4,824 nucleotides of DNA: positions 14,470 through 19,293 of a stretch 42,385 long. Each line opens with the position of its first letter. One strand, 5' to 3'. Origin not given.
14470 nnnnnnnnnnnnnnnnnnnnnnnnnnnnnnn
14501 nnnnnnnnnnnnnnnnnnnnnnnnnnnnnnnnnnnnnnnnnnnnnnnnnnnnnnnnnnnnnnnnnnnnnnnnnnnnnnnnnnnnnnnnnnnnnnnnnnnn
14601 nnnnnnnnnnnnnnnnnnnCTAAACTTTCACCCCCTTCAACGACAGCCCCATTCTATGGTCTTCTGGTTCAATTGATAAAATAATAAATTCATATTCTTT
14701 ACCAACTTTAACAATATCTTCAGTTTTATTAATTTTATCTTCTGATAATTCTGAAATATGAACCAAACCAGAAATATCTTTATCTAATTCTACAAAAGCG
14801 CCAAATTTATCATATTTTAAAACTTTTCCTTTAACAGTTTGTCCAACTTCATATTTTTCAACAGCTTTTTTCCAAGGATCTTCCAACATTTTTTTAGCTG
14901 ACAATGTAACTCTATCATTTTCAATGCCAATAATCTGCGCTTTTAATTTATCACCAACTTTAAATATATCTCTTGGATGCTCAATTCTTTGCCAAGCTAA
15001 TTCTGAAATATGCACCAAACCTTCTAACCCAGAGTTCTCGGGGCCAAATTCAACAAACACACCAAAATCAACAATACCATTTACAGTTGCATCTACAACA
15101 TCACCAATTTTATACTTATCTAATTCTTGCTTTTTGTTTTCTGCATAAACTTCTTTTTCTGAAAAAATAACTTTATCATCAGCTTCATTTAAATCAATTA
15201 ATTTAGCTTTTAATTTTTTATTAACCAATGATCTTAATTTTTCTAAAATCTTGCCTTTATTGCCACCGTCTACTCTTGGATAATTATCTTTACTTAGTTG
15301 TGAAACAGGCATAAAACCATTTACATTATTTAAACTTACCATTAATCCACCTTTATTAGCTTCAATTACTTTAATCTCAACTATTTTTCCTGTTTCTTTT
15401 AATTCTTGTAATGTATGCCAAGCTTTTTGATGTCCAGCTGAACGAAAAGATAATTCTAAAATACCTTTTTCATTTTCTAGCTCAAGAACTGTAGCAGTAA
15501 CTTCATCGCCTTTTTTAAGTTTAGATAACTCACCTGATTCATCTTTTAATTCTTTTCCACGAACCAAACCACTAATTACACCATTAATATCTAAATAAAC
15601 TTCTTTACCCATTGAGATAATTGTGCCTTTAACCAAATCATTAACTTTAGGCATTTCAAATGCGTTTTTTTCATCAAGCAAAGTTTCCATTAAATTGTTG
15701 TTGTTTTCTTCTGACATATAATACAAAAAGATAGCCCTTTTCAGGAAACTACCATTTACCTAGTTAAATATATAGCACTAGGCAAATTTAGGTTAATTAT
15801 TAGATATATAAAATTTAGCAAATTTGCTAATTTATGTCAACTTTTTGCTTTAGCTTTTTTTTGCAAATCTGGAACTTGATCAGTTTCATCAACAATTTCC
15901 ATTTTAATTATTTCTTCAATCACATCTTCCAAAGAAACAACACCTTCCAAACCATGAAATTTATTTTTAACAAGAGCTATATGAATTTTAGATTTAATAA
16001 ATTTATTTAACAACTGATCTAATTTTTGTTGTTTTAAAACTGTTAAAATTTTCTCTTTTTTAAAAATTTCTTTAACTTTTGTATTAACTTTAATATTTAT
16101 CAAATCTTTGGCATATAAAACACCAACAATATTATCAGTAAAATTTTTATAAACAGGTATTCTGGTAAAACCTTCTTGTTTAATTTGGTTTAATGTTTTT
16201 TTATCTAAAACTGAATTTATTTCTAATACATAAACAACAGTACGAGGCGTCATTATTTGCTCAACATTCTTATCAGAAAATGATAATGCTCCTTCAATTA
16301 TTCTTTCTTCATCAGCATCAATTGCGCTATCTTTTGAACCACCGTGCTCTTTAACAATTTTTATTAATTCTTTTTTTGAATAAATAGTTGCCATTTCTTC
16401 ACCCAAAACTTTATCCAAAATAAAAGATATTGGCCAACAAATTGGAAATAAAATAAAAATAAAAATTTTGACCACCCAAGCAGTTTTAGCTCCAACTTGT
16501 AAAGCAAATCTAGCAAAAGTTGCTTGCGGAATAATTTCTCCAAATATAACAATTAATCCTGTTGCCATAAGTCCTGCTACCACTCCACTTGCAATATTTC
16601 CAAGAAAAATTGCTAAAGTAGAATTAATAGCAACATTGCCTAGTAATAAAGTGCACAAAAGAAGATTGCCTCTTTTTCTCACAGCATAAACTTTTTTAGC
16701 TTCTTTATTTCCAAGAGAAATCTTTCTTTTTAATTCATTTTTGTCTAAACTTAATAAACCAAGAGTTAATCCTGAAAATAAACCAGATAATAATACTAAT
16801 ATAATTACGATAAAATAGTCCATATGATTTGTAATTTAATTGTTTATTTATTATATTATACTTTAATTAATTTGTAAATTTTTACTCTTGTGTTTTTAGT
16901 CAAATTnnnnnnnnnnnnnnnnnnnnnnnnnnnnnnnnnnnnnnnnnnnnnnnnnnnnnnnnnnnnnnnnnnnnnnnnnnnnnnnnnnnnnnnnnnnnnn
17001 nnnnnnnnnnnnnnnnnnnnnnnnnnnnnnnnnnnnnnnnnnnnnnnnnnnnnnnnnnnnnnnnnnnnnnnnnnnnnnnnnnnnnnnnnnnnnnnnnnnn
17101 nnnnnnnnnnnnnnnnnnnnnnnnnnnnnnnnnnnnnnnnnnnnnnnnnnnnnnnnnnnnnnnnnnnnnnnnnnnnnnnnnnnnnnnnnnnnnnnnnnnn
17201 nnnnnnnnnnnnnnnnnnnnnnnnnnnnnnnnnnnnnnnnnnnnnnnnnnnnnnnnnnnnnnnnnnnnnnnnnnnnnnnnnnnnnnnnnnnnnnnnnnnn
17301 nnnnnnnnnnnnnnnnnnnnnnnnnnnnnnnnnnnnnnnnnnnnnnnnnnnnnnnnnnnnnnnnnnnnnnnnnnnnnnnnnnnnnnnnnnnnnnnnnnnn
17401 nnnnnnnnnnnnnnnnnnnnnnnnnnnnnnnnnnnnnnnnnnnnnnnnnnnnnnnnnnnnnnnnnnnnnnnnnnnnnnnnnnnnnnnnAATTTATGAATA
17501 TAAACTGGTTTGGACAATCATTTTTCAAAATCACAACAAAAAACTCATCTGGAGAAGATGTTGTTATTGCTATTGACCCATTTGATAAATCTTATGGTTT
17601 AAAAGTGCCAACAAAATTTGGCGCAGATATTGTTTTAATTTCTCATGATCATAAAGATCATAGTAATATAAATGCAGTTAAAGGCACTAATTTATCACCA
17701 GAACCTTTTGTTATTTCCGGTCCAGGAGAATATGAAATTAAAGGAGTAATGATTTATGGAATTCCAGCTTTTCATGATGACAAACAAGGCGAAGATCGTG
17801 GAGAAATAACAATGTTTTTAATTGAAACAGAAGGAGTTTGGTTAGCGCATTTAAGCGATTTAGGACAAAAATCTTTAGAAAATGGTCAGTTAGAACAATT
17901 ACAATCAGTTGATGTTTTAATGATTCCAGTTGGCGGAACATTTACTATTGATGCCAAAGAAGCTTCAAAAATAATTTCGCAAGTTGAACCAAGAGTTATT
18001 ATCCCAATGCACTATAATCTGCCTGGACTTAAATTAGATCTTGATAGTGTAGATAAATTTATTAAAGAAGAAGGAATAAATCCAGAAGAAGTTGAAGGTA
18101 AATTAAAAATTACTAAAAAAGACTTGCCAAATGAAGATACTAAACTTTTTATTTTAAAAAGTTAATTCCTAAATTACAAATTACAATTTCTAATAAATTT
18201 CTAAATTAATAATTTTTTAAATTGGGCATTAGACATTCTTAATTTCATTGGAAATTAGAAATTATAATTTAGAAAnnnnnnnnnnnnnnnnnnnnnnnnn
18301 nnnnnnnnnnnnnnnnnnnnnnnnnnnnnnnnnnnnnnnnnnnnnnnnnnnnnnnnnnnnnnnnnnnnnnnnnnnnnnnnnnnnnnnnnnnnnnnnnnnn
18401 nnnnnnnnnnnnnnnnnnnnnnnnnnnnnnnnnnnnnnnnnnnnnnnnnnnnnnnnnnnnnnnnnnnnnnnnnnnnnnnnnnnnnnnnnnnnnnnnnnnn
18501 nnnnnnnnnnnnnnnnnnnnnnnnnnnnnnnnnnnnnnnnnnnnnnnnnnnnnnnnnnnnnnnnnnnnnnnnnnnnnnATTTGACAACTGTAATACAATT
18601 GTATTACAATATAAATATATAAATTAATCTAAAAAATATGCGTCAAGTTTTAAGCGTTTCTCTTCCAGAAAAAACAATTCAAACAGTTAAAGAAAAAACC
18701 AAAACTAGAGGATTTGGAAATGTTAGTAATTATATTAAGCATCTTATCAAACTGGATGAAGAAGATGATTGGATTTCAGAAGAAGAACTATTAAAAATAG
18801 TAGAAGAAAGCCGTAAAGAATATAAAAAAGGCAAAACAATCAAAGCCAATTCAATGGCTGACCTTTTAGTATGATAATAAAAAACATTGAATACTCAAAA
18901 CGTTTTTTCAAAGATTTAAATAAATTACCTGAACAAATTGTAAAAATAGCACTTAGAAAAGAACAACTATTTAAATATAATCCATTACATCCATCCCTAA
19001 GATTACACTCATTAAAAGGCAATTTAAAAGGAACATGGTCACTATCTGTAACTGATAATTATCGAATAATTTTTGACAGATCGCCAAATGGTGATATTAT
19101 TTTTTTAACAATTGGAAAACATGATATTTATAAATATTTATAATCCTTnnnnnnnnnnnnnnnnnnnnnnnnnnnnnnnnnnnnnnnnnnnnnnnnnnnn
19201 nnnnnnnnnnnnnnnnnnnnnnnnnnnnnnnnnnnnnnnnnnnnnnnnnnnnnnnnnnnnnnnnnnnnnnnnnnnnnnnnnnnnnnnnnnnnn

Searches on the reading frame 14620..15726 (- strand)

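Call 21: search_protein_families(library=pfam, proteins=[window:14620-15726:-], max_evalue=0.001)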
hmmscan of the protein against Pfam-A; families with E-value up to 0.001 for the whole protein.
window:14620-15726:- (368 aa): 6 families
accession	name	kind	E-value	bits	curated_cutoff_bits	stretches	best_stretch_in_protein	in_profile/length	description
PF00575.29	S1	-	2e-46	156.7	22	4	291-364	1-74/74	S1 RNA binding domain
PF23459.1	S1_RRP5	-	3.3e-19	69.6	27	1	293-363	2-72/72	RRP5 S1 domain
PF21710.3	Spt6_S1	-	1.8e-08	35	27.5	0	277-307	46-77/91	Spt6, S1/OB domain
PF24685.1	OB_RRP5_4th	-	2.5e-08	34.2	31.5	0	205-269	6-72/92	RRP5 OB-fold domain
PF13509.12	S1_2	-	8.2e-07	29.5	21.8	0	294-329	1-36/61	S1 domain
PF21543.3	CvfB_2nd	-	0.0003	21.1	27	0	247-277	47-74/76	Virulence regulatory factor CvfB, second domain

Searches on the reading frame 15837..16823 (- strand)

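Call 21: search_protein_families(library=pfam, proteins=[window:15837-16823:-], max_evalue=0.001)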
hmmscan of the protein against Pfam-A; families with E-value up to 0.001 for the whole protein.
window:15837-16823:- (328 aa): 2 families
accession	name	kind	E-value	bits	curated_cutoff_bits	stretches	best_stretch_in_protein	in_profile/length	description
PF01595.25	CNNM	-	5.7e-37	127.6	28.4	1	4-161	1-172/181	Cyclin M transmembrane N-terminal domain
PF00571.33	CBS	-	7.1e-09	36.3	24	1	250-306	1-56/57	CBS domain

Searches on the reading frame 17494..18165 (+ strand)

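Call 21: search_protein_families(library=pfam, proteins=[window:17494-18165:+], max_evalue=0.001)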
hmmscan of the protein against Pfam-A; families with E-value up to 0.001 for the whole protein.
window:17494-18165:+ (223 aa): 2 families
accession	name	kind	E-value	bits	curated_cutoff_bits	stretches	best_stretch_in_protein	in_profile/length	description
PF13483.12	Lactamase_B_3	-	2.4e-42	145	24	1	3-173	2-160/160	Beta-lactamase superfamily domain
PF12706.13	Lactamase_B_2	-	1.2e-10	41.7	27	1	79-174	95-200/200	Beta-lactamase superfamily domain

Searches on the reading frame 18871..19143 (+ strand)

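Call 21: search_protein_families(library=pfam, proteins=[window:18871-19143:+], max_evalue=0.001)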
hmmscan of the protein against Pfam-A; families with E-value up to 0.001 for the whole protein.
window:18871-19143:+ (90 aa): 3 families
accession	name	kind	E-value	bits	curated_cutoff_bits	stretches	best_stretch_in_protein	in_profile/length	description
PF15738.11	YafQ_toxin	-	1.2e-07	32.4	30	1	5-85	2-84/88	Bacterial toxin of type II toxin-antitoxin system, YafQ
PF05015.19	HigB-like_toxin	-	1.4e-06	29.1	27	1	41-75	49-82/91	RelE-like toxin of type II toxin-antitoxin system HigB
PF05016.21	ParE_toxin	-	8.5e-05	23.5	23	1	6-84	1-85/89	ParE toxin of type II toxin-antitoxin system, parDE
